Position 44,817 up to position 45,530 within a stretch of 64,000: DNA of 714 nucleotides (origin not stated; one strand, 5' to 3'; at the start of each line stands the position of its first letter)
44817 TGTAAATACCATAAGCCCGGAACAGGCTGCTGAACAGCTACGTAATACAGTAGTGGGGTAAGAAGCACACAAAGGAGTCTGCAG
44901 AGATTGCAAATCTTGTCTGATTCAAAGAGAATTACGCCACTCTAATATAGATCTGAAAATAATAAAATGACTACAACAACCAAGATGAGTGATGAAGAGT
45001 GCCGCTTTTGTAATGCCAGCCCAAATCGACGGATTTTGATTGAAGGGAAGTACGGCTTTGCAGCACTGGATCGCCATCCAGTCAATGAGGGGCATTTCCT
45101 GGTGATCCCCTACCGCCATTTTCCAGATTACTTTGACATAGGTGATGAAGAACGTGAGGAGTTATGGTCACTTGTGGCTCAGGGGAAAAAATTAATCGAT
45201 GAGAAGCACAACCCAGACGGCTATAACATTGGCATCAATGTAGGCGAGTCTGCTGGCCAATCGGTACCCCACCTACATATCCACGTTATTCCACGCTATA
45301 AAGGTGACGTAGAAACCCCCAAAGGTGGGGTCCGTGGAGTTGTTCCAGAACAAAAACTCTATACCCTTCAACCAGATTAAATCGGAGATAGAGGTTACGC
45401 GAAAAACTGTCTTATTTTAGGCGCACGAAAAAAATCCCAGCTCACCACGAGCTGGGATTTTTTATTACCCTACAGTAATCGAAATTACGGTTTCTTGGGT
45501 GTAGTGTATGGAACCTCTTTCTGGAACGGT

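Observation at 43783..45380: GalT-family/HIT-superfamily pair beside sat-aprMBA: candidate APS:phosphate adenylyltransferase (ADP-sulfurylase) plus a Hint-like partner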

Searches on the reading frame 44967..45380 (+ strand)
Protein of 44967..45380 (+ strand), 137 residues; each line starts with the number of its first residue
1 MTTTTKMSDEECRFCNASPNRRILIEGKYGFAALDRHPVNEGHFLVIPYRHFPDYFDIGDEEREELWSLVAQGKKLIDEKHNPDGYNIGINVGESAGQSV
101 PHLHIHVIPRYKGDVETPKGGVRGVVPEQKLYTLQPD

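Call 3: search_protein_families(library=pfam, proteins=[window:44967-45380:+], max_evalue=0.01)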
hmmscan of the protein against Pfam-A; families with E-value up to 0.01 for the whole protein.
window:44967-45380:+ (137 aa): 3 families
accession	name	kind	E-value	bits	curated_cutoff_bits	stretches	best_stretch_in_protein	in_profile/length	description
PF01230.28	HIT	-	3.1e-23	82.7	21.5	1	22-112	7-97/98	HIT domain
PF11969.13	DcpS_C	-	2.1e-13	51.2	24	1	12-109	5-101/114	Scavenger mRNA decapping enzyme C-term binding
PF04677.20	CwfJ_C_1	-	3.4e-06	27.4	21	1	6-109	8-108/122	Protein similar to CwfJ C-terminus 1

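Call 4: search_protein_families(library=ncbifam, proteins=[window:44967-45380:+], max_evalue=0.01)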
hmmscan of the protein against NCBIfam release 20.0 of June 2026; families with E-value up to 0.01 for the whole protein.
window:44967-45380:+ (137 aa): 3 families
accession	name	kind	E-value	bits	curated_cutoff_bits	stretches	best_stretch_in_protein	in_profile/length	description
NF052622.1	ATPAdlTfActino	equivalog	3e-22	79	290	1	22-115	53-147/176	ATP adenylyltransferase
NF045834.1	M_plasma_HinT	exception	1.1e-16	61.5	130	1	22-110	13-101/102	histidine triad protein HinT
NF007965.0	PRK10687.1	equivalog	1.4e-06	28.4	206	1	34-108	30-105/119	purine nucleoside phosphoramidase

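Call 45: search_solved_structures(query=window:44967-45380:+, max_evalue=0.001, show_alignments=2)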
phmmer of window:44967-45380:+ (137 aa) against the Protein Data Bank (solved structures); distinct sequences matched with E-value up to 0.001: 46.
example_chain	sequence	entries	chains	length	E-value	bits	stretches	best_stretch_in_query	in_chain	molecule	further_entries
6af2_A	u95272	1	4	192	7.8e-21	77.9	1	23-121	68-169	HIT domain-containing protein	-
3wo5_A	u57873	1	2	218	7.2e-20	74.8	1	23-116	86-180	AP-4-A phosphorylase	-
3ano_A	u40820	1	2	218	7.2e-20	74.8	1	23-116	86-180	AP-4-A phosphorylase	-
2eo4_A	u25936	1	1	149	8.8e-17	64.8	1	21-115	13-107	150aa long hypothetical histidine triad nucleotide-binding protein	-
3imi_A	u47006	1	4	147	4.5e-15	59.2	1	10-112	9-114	HIT family protein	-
1y23_A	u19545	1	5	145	1.4e-14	57.6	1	10-114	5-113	Histidine triad protein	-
1ems_A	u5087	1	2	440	2.6e-14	56.8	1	20-115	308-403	NIT-FRAGILE HISTIDINE TRIAD FUSION PROTEIN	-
3oj7_A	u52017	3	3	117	3.7e-13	53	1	11-109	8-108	Putative histidine triad family protein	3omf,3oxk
3o0m_A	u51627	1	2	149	5.7e-12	49.2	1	18-122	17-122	HIT family protein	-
9uch_A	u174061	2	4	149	1.5e-11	47.7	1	24-115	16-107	Bis(5'-adenosyl)-triphosphatase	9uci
3ksv_A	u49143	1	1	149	2.9e-11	46.9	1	25-111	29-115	Uncharacterized protein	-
1fhi_A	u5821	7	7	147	3.1e-11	46.8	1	24-115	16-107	FRAGILE HISTIDINE TRIAD PROTEIN | FRAGILE HISTIDINE PROTEIN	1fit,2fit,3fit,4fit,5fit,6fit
3r6f_A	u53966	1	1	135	1e-10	45.1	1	9-114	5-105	HIT family protein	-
6d6j_A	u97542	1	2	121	1.6e-10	44.4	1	12-108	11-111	HIT family hydrolase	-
6iq1_A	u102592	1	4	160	1.8e-10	44.3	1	12-111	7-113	Adenosine 5'-monophosphoramidase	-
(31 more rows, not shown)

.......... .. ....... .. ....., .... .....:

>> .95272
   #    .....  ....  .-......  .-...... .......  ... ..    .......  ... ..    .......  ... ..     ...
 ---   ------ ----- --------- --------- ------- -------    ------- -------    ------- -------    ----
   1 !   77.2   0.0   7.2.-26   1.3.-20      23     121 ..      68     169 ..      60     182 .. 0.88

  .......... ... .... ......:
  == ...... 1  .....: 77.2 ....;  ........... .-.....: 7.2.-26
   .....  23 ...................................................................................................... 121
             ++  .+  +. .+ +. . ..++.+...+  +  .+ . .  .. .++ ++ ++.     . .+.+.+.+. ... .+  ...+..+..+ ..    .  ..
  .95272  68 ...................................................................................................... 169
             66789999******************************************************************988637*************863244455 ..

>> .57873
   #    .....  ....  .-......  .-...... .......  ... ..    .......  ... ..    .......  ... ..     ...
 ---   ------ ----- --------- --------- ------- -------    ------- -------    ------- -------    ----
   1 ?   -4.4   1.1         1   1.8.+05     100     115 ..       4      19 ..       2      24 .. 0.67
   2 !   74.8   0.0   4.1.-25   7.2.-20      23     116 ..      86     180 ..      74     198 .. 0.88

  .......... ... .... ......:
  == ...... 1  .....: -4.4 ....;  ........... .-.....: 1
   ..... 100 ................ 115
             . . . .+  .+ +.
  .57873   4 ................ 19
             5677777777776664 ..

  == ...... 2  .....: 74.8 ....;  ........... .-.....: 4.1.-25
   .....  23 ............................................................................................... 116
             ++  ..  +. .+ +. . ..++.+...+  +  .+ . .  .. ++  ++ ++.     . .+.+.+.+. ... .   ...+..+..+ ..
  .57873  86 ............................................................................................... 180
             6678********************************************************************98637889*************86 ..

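Call 58: find_homologous_proteins(query=window:44967-45380:+, max_evalue=1e-10)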
Query window:44967-45380:+ (137 aa): 1999 proteins with E <= 1e-10 among 2034 candidates; the best 120 are listed.
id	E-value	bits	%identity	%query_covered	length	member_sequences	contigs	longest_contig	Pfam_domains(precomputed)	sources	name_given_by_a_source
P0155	9.8e-83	293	92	100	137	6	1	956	PF11969.14,PF01230.30,PF04677.21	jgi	-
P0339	1.6e-79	283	92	96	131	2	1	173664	PF11969.14,PF01230.30,PF04677.21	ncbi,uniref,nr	ncbi:MAG: HIT domain-containing protein [Gammaproteobacteria bacterium]|uniref:HIT domain-containing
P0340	3.9e-78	278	90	96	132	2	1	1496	PF11969.14,PF01230.30,PF04677.21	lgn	-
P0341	2.0e-71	257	82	96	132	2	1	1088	PF11969.14,PF01230.30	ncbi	-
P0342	5.6e-71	255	78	100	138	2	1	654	PF11969.14,PF01230.30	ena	-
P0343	2.0e-70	253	76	100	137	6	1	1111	PF11969.14,PF01230.30,PF04677.21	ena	-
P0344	2.6e-70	253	77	100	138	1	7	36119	PF11969.14,PF01230.30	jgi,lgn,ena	-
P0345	7.5e-70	252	78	100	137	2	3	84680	PF11969.14,PF01230.30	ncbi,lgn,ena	-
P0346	2.6e-69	250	76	100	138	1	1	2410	PF11969.14,PF01230.30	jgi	-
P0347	3.0e-69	250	78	100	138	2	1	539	PF11969.14,PF01230.30,PF04677.21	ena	-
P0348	3.0e-69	250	77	100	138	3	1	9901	PF11969.14,PF01230.30,PF04677.21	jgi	-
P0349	4.3e-69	249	76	100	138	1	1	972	PF11969.14,PF01230.30,PF04677.21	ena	-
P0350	4.4e-69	249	74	100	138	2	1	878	PF11969.14,PF01230.30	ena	-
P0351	5.7e-69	249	80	93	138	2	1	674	PF11969.14,PF01230.30,PF04677.21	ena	-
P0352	6.6e-69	248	75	100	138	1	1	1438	PF11969.14,PF01230.30,PF04677.21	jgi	-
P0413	3.6e-66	240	72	100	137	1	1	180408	PF11969.14,PF01230.30,PF04677.21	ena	-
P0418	6.0e-66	239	71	100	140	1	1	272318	PF11969.14,PF01230.30,PF04677.21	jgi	jgi:diadenosine tetraphosphate (Ap4A) HIT family hydrolase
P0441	7.5e-65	235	70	100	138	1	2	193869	PF11969.14,PF01230.30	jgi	-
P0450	1.8e-64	234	75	95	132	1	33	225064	PF11969.14,PF01230.30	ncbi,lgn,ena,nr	ncbi:MAG: HIT family protein [Chromatiales bacterium]|nr:HIT family protein [Chromatiales bacterium]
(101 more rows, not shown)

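Call 59: find_encoding_contigs(protein=P0450, flank=6000, max_places=3)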
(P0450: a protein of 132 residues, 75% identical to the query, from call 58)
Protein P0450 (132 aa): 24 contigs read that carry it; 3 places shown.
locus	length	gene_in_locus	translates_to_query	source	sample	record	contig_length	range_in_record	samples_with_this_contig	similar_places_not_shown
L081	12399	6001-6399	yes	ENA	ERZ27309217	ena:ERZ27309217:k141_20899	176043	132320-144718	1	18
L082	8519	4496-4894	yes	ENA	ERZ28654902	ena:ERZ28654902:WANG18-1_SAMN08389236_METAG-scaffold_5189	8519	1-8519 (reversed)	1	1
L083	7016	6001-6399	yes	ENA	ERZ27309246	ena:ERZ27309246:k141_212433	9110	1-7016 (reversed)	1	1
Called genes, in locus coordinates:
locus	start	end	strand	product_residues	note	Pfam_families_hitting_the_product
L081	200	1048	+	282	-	-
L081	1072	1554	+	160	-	PF12797:Fer4_2 (faint), PF12837:Fer4_6 (faint), PF13183:Fer4_8 (faint), PF13237:Fer4_10 (weak), PF12838:Fer4_7, PF13187:Fer4_9, PF00037:Fer4 (weak), PF12139:APS-reductase_C, +5 more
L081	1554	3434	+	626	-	PF00890:FAD_binding_2, PF02910:Succ_DH_flav_C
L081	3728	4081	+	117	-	-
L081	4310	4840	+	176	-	-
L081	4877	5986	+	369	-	-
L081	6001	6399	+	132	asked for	PF11969:DcpS_C, PF01230:HIT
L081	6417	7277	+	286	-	-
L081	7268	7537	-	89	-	PF00462:Glutaredoxin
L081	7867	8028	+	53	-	-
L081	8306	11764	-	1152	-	PF17757:UvrB_inter, PF21132:MFD_D3, PF02559:CarD_TRCF_RID, PF00270:DEAD, PF04851:ResIII, PF00271:Helicase_C, PF03461:TRCF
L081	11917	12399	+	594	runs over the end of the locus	PF00850:Hist_deacetyl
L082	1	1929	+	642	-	?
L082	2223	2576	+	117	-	-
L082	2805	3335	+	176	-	-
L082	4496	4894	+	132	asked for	PF11969:DcpS_C, PF01230:HIT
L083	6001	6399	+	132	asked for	PF11969:DcpS_C, PF01230:HIT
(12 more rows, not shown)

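Call 60: find_encoding_contigs(protein=P0345, flank=6000, max_places=2)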
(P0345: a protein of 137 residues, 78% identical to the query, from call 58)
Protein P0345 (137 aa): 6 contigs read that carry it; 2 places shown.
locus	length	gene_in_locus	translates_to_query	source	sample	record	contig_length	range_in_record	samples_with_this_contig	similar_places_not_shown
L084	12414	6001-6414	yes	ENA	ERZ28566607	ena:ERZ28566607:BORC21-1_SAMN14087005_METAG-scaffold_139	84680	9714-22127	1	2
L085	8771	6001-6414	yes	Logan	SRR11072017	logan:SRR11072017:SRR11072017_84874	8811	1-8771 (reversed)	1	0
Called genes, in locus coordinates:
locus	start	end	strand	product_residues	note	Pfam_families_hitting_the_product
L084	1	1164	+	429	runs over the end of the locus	PF01554:MatE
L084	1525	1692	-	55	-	-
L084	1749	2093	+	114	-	-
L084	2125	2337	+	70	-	-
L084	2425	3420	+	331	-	PF01547:SBP_bac_1, PF13531:SBP_bac_11, PF13416:SBP_bac_8, PF13343:SBP_bac_6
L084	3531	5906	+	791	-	PF00672:HAMP, PF00990:GGDEF, PF00563:EAL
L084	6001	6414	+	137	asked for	PF11969:DcpS_C, PF01230:HIT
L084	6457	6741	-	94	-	PF16561:AMPK1_CBM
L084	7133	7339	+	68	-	-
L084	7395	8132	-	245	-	-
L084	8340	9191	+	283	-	-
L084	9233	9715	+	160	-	PF12797:Fer4_2 (faint), PF12837:Fer4_6 (faint), PF13183:Fer4_8 (faint), PF13237:Fer4_10 (faint), PF12838:Fer4_7, PF13187:Fer4_9, PF00037:Fer4 (weak), PF12139:APS-reductase_C, +4 more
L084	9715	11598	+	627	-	PF00890:FAD_binding_2, PF02910:Succ_DH_flav_C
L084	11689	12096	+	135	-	-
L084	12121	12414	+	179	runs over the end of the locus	-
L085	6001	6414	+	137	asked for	PF11969:DcpS_C, PF01230:HIT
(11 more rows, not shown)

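Call 61: find_encoding_contigs(protein=P0418, flank=6000, max_places=2)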
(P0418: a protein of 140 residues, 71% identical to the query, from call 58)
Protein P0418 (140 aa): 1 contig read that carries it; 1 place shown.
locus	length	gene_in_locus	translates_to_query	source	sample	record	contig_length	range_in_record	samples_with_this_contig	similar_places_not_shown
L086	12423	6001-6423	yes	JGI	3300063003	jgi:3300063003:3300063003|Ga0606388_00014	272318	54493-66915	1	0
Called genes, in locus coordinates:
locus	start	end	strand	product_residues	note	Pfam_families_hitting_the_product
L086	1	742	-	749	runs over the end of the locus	PF03968:LptD_N, PF19838:LptD_2 (weak), PF04453:LptD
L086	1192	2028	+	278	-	-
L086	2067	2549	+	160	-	PF12797:Fer4_2 (faint), PF12837:Fer4_6 (faint), PF13183:Fer4_8 (faint), PF13237:Fer4_10 (weak), PF12838:Fer4_7, PF13187:Fer4_9, PF00037:Fer4 (weak), PF12139:APS-reductase_C, +4 more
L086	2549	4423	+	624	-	PF00890:FAD_binding_2, PF02910:Succ_DH_flav_C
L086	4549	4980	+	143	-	-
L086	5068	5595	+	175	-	-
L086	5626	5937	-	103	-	-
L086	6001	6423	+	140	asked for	PF04677:CwfJ_C_1 (weak), PF11969:DcpS_C, PF01230:HIT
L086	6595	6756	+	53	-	-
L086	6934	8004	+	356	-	PF25973:BSH_CzcB (faint), PF25954:Beta-barrel_RND_2 (weak)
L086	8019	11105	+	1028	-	PF00873:ACR_tran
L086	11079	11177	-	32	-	-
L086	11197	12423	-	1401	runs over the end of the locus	PF04997:RNA_pol_Rpb1_1, PF00623:RNA_pol_Rpb1_2, PF04983:RNA_pol_Rpb1_3, PF05000:RNA_pol_Rpb1_4, PF04998:RNA_pol_Rpb1_5, PF21668:RPOC_hybrid (faint)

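Call 66: find_related_loci(query=A2, collection=metagenome_contigs, flank=10000)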
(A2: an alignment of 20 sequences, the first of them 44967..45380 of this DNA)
Query A2 (137 aa) in metagenome_contigs; peptide patterns used: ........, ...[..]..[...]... (x = any residue, [..] = any of these).
600 stretches matched a pattern (row limit reached: there are more); 556 encode a relative of the query (tblastn E <= 1e-3); the best 80 are kept; 80 distinct loci.
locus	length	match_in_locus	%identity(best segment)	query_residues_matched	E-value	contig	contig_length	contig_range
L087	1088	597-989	82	7-137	1e-79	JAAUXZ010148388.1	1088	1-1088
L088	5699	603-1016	77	1-137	3e-72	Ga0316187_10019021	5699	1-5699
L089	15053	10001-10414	77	1-137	3e-72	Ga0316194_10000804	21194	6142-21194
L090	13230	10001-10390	75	8-137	2e-70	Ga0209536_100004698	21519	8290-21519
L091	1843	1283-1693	74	1-137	1e-72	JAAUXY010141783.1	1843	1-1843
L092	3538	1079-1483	74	3-137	8e-70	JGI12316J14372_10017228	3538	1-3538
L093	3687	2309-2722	73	1-137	8e-70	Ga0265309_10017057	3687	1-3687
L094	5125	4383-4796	73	1-137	9e-70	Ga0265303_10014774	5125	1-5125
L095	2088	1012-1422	73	1-137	4e-71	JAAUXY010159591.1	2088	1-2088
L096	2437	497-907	74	1-137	1e-70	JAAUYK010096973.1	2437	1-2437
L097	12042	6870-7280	74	1-137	5e-69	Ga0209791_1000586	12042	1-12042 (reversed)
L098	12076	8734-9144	73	1-137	4e-69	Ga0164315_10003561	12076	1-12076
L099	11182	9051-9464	74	1-137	6e-69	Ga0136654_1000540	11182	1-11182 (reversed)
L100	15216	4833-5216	77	10-137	7e-68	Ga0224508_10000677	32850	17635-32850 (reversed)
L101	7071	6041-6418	76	12-137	3e-67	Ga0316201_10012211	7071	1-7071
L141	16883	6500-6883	50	4-133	9e-41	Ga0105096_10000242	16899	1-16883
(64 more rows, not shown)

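Call 78: search_protein_families(library=pfam, proteins=[L141:1788-3011:-, L141:1129-1668:-, L141:6509-6904:+, L141:7005-8183:+, L141:8258-9490:+, L141:9608-10966:+, L089:3241-4428:+, L089:4503-5390:+, L089:11372-12001:+, L089:9037-9387:+], max_evalue=0.001)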
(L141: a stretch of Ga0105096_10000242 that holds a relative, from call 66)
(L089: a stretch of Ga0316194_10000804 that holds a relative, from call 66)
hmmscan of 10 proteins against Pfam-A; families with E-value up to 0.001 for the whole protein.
L141:1788-3011:- (407 aa): 4 families
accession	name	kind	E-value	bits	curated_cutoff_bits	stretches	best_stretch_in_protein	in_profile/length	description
PF13374.12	TPR_10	-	5.4e-18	64.8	27.5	1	294-329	1-36/42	Tetratricopeptide repeat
PF00515.34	TPR_1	-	3.4e-05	23.9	27.8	0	297-310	3-16/34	Tetratricopeptide repeat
PF13424.12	TPR_12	-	5.8e-05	23.7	30.1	0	67-134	4-72/77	Tetratricopeptide repeat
PF06456.18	Arfaptin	-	0.00014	22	32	0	199-246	65-115/229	Arfaptin-like domain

L141:1129-1668:- (179 aa): 2 families
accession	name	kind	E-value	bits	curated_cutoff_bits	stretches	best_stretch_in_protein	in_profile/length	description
PF13686.11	DrsE_2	-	3.9e-52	176.8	25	1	23-178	3-156/156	DsrE/DsrF/DrsH-like family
PF02635.20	DsrE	-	1.7e-08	35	22.7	1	115-174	52-111/116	DsrE/DsrF-like family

L141:6509-6904:+ (131 aa): 3 families
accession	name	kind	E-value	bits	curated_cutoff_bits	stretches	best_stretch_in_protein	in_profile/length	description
PF01230.28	HIT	-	8.8e-25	87.6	21.5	1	14-104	7-97/98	HIT domain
PF11969.13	DcpS_C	-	2.2e-12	47.9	24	1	14-101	15-101/114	Scavenger mRNA decapping enzyme C-term binding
PF19327.4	Ap4A_phos_N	-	0.00061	19.8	23.1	0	26-102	95-160/177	Ap4A phosphorylase N-terminal domain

L141:7005-8183:+ (392 aa): 2 families
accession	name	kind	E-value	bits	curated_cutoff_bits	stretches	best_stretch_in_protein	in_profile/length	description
PF01747.23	ATP-sulfurylase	-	9.2e-83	277.3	24.3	1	175-385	3-212/212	ATP-sulfurylase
PF14306.12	PUA_2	-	3.1e-50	170.3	27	1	6-164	2-158/159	PUA-like domain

L141:8258-9490:+ (410 aa): 3 families
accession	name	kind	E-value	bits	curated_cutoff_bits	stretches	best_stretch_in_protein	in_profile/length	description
PF00266.25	Aminotran_5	-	3e-54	184.8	21.5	2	27-243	3-222/371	Aminotransferase class-V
PF00155.27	Aminotran_1_2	-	5e-08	32.9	19.7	1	70-197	46-185/361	Aminotransferase class I and II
PF01053.26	Cys_Met_Meta_PP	-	5.9e-05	22.2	27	1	100-232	81-207/381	Cys/Met metabolism PLP-dependent enzyme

L141:9608-10966:+ (452 aa): 7 families
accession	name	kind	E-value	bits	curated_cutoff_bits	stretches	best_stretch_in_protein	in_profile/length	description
PF13749.12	HATPase_c_4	-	1.7e-25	89.3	26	1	290-376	1-89/89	Putative ATP-dependent DNA helicase recG C-terminal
PF04326.19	SLFN_AlbA_2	-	2.7e-24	86.4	25.3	1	11-127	1-117/118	Schlafen, AlbA_2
PF13412.12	HTH_24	-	4.9e-10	39.3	21.9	1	386-433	1-48/48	Winged helix-turn-helix DNA-binding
PF13404.12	HTH_AsnC-type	-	3e-08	33.8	27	1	386-426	1-41/42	AsnC-type helix-turn-helix domain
PF11994.14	DUF3489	-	2.1e-06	28.1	29.5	1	392-447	11-67/68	Protein of unknown function (DUF3489)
PF01726.22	LexA_DNA_bind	-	0.00027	21.1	23.7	0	405-435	28-59/65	LexA DNA binding domain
PF12802.13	MarR_2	-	0.0006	20.4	27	0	392-434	10-52/61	MarR family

L089:3241-4428:+ (395 aa): 0 families

L089:4503-5390:+ (295 aa): 2 families
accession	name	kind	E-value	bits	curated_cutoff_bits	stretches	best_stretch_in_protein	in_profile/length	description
PF03466.25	LysR_substrate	-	8.3e-25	87.8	28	1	93-292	3-207/209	LysR substrate binding domain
PF00126.33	HTH_1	-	1e-20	73.8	26.6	1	10-69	1-60/60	Bacterial regulatory helix-turn-helix protein, lysR family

L089:11372-12001:+ (209 aa): 0 families

L089:9037-9387:+ (116 aa): 0 families
